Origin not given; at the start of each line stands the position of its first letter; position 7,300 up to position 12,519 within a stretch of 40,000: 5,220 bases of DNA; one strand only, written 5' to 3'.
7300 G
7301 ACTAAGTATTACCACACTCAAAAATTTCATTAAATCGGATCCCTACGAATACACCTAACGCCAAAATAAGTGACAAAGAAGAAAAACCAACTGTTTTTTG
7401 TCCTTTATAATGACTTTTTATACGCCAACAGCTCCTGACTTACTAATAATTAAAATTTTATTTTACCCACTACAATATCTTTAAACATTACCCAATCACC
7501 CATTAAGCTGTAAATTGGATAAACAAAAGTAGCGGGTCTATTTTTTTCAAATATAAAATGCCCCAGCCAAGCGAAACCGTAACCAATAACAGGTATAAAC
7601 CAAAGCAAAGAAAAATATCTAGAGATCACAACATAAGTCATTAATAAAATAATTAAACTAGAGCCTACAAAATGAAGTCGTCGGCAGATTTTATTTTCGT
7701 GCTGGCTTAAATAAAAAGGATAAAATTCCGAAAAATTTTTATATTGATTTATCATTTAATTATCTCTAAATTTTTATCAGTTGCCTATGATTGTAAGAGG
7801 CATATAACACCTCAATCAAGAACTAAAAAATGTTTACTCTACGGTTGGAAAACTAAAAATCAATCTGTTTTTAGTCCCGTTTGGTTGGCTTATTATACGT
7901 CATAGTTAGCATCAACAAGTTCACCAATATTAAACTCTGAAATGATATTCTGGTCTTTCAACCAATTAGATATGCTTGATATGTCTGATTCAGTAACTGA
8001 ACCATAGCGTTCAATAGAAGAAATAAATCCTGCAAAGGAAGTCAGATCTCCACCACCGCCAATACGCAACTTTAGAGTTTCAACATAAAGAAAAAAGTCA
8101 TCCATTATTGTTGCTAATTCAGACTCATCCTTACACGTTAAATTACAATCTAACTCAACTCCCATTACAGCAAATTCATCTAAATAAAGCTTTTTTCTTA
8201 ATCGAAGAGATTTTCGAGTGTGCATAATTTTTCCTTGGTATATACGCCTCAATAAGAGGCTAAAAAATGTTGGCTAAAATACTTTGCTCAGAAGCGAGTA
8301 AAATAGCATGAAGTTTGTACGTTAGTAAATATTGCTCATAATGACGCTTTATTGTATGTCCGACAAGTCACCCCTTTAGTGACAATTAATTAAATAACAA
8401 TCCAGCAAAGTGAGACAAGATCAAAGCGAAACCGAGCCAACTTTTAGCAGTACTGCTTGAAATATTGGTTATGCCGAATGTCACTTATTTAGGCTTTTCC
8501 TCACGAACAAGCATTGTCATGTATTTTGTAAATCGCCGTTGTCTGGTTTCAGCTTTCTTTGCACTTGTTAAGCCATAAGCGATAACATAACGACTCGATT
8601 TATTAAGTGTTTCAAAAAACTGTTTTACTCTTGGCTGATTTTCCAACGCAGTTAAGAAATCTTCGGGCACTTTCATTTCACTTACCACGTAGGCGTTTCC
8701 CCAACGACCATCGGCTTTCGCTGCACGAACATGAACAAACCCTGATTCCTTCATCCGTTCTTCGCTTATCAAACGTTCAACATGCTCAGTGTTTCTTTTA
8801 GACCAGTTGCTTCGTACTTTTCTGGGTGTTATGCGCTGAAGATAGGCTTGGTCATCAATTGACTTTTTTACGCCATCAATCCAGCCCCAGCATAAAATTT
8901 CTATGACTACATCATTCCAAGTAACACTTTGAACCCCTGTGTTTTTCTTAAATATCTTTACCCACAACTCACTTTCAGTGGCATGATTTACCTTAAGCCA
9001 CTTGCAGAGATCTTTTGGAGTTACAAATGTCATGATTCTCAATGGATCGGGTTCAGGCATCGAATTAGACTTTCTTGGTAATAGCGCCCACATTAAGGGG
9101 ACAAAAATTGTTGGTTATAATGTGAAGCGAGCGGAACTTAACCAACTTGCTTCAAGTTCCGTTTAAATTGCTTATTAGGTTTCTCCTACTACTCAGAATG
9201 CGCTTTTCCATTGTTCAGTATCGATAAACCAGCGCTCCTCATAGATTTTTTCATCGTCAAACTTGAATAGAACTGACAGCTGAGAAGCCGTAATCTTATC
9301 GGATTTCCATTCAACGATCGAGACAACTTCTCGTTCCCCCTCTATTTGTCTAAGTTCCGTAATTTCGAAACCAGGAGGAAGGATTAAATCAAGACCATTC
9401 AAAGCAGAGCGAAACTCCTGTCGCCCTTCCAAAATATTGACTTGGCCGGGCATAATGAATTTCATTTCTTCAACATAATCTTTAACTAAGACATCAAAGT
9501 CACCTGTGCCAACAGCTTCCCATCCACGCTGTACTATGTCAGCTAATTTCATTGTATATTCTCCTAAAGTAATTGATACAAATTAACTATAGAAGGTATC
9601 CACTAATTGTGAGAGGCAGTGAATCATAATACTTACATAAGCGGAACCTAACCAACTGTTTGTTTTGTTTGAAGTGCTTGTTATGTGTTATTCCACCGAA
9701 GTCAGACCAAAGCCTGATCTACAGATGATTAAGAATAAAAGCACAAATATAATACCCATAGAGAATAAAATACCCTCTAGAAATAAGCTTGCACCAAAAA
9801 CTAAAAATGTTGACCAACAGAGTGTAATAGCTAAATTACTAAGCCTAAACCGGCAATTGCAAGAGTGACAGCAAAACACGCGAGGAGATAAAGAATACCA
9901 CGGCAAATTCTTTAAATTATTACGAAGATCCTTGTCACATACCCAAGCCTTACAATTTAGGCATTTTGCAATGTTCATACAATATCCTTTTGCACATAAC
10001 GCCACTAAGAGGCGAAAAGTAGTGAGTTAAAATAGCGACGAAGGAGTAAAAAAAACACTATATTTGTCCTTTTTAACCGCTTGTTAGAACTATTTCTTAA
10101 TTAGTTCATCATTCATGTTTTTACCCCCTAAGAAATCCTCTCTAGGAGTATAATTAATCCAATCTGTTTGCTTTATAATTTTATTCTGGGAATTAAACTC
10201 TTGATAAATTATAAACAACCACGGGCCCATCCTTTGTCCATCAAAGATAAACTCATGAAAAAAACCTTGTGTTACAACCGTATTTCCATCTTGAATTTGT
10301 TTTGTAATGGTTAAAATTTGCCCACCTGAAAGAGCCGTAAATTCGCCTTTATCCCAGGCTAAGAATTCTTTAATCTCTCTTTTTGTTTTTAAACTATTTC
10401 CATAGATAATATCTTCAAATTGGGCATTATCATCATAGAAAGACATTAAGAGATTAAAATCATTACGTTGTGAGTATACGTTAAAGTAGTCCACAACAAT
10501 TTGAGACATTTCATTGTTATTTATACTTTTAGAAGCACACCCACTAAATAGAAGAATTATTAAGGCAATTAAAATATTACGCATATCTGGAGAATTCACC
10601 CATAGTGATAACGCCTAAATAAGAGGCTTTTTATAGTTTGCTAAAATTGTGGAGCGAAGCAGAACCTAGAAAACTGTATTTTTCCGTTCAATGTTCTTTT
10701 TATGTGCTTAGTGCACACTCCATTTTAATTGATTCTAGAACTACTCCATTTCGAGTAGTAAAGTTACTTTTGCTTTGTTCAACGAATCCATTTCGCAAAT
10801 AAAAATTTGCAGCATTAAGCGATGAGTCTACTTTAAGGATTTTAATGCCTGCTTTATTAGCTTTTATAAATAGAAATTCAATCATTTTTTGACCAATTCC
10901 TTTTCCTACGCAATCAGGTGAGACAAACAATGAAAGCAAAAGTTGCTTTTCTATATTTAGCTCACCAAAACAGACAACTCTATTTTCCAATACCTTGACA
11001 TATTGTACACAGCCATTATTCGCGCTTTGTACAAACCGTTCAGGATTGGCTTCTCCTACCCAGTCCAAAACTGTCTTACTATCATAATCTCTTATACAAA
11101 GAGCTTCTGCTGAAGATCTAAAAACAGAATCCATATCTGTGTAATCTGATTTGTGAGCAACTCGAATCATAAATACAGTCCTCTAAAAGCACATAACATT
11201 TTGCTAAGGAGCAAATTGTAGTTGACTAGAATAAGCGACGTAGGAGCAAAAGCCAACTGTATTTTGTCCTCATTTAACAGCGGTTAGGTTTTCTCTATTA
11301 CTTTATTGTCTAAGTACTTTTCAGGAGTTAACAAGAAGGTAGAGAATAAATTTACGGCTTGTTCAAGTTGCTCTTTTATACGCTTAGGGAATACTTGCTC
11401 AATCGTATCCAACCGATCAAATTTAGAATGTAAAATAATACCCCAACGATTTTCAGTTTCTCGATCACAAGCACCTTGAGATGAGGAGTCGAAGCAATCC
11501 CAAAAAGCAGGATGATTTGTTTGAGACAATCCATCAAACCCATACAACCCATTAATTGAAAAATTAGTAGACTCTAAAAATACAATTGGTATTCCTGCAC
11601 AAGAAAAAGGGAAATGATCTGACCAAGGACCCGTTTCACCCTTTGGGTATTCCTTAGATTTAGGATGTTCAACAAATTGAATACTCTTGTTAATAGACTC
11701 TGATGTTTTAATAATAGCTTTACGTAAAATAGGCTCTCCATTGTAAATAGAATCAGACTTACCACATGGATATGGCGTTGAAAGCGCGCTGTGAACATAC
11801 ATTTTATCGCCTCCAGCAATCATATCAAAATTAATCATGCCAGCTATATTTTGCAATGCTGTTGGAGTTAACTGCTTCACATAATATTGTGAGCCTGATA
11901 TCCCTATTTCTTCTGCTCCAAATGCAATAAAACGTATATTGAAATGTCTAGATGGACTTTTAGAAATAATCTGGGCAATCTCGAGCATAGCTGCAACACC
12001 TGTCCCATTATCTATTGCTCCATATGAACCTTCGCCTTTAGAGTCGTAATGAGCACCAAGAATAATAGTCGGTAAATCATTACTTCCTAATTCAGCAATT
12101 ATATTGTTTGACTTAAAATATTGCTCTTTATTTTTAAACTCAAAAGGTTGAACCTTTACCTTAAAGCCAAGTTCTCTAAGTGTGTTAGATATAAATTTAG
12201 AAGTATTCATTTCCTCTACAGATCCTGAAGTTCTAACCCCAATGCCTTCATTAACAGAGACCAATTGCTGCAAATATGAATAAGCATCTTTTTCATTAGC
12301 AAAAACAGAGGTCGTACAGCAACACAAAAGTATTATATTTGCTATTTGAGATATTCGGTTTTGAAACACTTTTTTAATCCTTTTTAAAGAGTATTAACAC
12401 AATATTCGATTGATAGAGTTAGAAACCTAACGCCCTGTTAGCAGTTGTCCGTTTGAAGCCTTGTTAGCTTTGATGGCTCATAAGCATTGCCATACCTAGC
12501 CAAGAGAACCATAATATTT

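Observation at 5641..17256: Complete SOS-controlled chromosomal integron with about 19 cassettes and a homogeneous attC family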

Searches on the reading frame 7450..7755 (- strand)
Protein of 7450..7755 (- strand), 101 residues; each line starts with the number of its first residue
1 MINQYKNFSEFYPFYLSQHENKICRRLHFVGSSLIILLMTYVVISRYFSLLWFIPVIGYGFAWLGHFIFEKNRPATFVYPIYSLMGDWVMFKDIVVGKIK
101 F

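Call 18: search_protein_families(library=pfam, max_evalue=0.01, proteins=[window:7450-7755:-])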
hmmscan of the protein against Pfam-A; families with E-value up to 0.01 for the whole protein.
window:7450-7755:- (101 aa): 1 family
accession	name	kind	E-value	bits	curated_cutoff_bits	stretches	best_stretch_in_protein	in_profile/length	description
PF06127.16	Mpo1-like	-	3.7e-40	136.4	24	1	5-99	1-95/95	2-hydroxy-palmitic acid dioxygenase Mpo1-like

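Call 48: search_protein_families(library=ncbifam, max_evalue=0.001, proteins=[window:7450-7755:-])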
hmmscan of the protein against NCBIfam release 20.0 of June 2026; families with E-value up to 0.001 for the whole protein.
window:7450-7755:- (101 aa): 0 families

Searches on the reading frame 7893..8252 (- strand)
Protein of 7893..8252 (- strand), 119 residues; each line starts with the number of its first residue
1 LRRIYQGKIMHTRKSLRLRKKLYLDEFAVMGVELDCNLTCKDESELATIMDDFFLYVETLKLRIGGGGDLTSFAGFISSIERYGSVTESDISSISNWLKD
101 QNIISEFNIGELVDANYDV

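Call 18: search_protein_families(library=pfam, max_evalue=0.01, proteins=[window:7893-8252:-])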
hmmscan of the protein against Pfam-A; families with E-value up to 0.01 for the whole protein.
window:7893-8252:- (119 aa): 1 family
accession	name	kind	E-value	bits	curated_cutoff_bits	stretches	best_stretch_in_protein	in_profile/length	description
PF04320.19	YggL_50S_bp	-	3.4e-24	86.1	27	1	17-117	2-102/102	YggL 50S ribosome-binding protein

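Call 48: search_protein_families(library=ncbifam, max_evalue=0.001, proteins=[window:7893-8252:-])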
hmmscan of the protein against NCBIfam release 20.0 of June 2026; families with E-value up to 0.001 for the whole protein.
window:7893-8252:- (119 aa): 1 family
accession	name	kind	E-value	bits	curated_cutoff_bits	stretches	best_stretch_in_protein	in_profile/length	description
NF008685.0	PRK11702.1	equivalog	7.7e-14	52.3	115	1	10-118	1-108/108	hypothetical protein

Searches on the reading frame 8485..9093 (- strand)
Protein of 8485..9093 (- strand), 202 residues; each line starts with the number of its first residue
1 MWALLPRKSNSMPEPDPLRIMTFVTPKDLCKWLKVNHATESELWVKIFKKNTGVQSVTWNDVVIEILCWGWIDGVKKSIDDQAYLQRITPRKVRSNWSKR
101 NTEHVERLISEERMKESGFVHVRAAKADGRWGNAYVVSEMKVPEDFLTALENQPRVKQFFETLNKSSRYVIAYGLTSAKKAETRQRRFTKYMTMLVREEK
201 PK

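Call 18: search_protein_families(library=pfam, max_evalue=0.01, proteins=[window:8485-9093:-])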
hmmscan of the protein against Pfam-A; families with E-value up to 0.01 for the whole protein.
window:8485-9093:- (202 aa): 1 family
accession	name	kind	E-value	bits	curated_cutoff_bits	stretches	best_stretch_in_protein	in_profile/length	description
PF13376.11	OmdA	-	7.6e-19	67.9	25.6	1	139-196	1-58/60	Bacteriocin-protection, YdeI or OmpD-Associated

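Call 48: search_protein_families(library=ncbifam, max_evalue=0.001, proteins=[window:8485-9093:-])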
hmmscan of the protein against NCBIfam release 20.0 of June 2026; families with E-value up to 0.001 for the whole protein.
window:8485-9093:- (202 aa): 0 families

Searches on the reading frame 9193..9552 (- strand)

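Call 18: search_protein_families(library=pfam, max_evalue=0.01, proteins=[window:9193-9552:-])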
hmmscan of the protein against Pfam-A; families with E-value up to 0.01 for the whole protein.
window:9193-9552:- (119 aa): 2 families
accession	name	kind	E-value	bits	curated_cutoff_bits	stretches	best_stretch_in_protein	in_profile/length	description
PF12680.13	SnoaL_2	-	6.3e-06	27.2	27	1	7-105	1-101/102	SnoaL-like domain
PF20138.4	DUF6528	-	0.0026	17.1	23.5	1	79-112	280-313/327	Family of unknown function (DUF6528)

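Call 48: search_protein_families(library=ncbifam, max_evalue=0.001, proteins=[window:9193-9552:-])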
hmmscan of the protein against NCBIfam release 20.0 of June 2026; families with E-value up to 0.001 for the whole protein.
window:9193-9552:- (119 aa): 0 families

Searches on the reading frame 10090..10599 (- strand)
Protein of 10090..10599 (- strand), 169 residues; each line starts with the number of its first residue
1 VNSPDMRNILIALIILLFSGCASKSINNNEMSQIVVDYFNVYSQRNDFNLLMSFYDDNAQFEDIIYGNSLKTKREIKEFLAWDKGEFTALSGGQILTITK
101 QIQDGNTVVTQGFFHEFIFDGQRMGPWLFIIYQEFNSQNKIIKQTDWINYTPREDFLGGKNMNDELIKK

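Call 18: search_protein_families(library=pfam, max_evalue=0.01, proteins=[window:10090-10599:-])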
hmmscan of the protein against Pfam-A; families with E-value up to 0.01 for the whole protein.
window:10090-10599:- (169 aa): 1 family
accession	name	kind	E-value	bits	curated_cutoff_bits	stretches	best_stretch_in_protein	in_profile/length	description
PF12680.13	SnoaL_2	-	0.0012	19.8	27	1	36-115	2-74/102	SnoaL-like domain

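Call 48: search_protein_families(library=ncbifam, max_evalue=0.001, proteins=[window:10090-10599:-])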
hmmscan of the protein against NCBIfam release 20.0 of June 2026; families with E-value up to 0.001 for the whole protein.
window:10090-10599:- (169 aa): 0 families

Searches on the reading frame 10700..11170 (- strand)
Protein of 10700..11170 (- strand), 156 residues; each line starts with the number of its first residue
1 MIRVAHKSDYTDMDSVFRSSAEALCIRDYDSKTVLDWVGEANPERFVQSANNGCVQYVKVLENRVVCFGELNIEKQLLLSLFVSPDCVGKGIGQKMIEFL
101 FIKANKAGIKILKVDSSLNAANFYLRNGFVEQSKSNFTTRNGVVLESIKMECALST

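Call 17: search_protein_families(library=pfam, max_evalue=0.01, proteins=[window:10700-11170:-])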
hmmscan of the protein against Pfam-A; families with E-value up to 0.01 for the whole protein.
window:10700-11170:- (156 aa): 4 families
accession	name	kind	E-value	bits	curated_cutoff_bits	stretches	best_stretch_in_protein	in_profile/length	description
PF13673.13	Acetyltransf_10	-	9.4e-13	48.7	23.6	1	26-150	2-126/128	Acetyltransferase (GNAT) domain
PF13508.13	Acetyltransf_7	-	1.9e-11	44.6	27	1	62-131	11-84/84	Acetyltransferase (GNAT) domain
PF00583.31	Acetyltransf_1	-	6.2e-08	33.4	20.7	1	52-129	31-116/116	Acetyltransferase (GNAT) family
PF14542.12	Acetyltransf_CG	-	0.01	16.4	30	0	78-112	27-61/80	GCN5-related N-acetyl-transferase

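Call 48: search_protein_families(library=ncbifam, max_evalue=0.001, proteins=[window:10700-11170:-])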
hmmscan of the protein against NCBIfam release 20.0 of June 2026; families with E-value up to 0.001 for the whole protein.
window:10700-11170:- (156 aa): 6 families
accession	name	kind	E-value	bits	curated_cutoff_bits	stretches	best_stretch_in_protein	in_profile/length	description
NF007338.0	PRK09831.1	equivalog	2.5e-07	30.9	146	1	2-139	6-134/150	GNAT family N-acetyltransferase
NF040501.1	resist_ArsN2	equivalog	1.2e-05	25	125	1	63-136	34-108/133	arsenic resistance N-acetyltransferase ArsN2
NF007853.0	PRK10562.1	equivalog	4.1e-05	23.8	125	1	73-133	66-125/146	N-acetyltransferase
TIGR01575.1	rimI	equivalog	0.00017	21.8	86.4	1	43-132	20-115/132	ribosomal protein S18-alanine N-acetyltransferase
NF007807.0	PRK10514.1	equivalog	0.00017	21.5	134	1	69-137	64-130/147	acetyltransferase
NF005840.0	PRK07757.1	equivalog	0.00094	19.1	154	0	59-138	47-127/153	N-acetyltransferase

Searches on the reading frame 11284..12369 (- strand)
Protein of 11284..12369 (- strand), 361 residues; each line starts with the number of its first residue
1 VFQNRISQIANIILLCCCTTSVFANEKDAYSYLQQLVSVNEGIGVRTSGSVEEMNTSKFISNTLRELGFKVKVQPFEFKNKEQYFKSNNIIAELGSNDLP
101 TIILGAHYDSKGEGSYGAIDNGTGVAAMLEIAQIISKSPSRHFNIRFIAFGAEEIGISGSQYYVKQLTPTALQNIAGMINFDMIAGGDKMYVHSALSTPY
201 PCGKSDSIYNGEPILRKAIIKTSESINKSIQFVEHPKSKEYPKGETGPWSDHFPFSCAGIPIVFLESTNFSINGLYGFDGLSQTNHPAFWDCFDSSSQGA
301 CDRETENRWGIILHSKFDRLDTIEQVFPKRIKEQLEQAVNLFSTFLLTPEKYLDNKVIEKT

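Call 17: search_protein_families(library=pfam, max_evalue=0.01, proteins=[window:11284-12369:-])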
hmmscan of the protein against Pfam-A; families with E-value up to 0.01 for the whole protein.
window:11284-12369:- (361 aa): 3 families
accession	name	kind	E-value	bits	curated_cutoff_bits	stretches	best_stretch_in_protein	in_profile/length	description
PF04389.22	Peptidase_M28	-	7.8e-33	114.3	21.3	1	89-333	1-187/193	Peptidase family M28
PF01546.33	Peptidase_M20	-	4.8e-06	27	24.6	1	117-180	32-97/206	Peptidase family M20/M25/M40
PF05343.19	Peptidase_M42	-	8e-05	22.3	23.2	1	118-228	132-238/292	M42 glutamyl aminopeptidase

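Call 48: search_protein_families(library=ncbifam, max_evalue=0.001, proteins=[window:11284-12369:-])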
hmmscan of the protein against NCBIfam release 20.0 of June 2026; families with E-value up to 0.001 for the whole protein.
window:11284-12369:- (361 aa): 10 families
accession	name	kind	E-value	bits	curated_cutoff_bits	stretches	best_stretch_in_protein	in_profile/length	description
NF007568.0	PRK10199.1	equivalog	6.2e-23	81.6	298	1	117-274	140-285/346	aminopeptidase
NF045908.1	AminopepLapALeg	equivalog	8.6e-12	44.6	600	1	80-184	184-289/396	aminopeptidase LapA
TIGR01910.1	DapE-ArgE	subfamily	3.9e-08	32.9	217.6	1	50-110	17-75/373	ArgE/DapE family deacylase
NF006771.0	PRK09290.1-5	subfamily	4.4e-08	32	399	1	45-175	28-153/413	allantoate amidohydrolase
TIGR01883.1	PepT-like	hypoth_equivalog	6.6e-07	28.6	274.25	1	108-165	89-145/361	peptidase T-like protein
TIGR01879.1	hydantase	subfamily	3.4e-05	23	204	1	46-176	23-148/401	hydantoinase/carbamoylase family amidase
TIGR01891.1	amidohydrolases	subfamily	0.00011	21.5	153.75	1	50-166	15-138/366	amidohydrolase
NF004788.0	PRK06133.1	subfamily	0.00011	21.3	349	0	27-167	44-191/417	glutamate carboxypeptidase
NF006399.0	PRK08651.1-2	equivalog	0.00031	19.9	381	0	53-109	27-76/405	succinyl-diaminopimelate desuccinylase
NF040868.1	carboxypep_CpsA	equivalog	0.00045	19.1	500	0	34-160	13-145/391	carboxypeptidase CpsA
